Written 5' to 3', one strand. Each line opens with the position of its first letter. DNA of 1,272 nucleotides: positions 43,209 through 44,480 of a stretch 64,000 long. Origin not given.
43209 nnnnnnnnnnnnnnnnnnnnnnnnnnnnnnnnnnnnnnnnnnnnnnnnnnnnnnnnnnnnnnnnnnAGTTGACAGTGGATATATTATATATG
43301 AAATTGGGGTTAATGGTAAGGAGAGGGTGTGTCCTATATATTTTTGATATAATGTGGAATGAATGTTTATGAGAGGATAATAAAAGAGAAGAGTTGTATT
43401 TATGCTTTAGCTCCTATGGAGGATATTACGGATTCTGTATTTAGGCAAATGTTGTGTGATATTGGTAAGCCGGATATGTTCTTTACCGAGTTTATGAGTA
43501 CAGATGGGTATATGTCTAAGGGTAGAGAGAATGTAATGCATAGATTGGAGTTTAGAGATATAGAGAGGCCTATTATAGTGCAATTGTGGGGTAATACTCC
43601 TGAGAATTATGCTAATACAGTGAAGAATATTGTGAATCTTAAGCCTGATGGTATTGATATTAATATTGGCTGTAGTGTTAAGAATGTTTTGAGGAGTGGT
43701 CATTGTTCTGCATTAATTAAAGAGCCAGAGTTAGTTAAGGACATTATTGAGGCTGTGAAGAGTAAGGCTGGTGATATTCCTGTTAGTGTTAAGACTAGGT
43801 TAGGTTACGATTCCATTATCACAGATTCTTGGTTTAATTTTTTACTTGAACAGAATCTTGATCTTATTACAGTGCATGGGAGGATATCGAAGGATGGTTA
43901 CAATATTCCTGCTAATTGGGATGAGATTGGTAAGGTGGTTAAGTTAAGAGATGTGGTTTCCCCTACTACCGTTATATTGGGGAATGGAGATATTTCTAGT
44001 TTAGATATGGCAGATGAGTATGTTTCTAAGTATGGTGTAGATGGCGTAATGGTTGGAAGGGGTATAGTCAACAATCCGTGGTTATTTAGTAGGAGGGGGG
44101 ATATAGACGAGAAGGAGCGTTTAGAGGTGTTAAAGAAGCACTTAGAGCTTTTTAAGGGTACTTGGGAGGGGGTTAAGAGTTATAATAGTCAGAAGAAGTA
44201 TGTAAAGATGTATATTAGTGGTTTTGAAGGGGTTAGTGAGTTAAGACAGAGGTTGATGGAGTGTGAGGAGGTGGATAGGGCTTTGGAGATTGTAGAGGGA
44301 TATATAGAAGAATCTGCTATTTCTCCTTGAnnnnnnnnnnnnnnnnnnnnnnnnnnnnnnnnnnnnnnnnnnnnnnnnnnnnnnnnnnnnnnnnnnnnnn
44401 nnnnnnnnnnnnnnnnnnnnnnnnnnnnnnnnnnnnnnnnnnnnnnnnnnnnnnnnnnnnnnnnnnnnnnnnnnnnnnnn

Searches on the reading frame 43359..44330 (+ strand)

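Call 90: search_protein_families(library=pfam, proteins=[window:43359-44330:+], max_evalue=0.0001)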
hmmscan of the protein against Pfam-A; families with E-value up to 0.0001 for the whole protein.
window:43359-44330:+ (323 aa): 1 family
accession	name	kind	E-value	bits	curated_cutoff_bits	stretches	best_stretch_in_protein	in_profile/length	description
PF01207.24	Dus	-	1.9e-59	201.7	20.4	1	17-313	2-303/311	Dihydrouridine synthase (Dus)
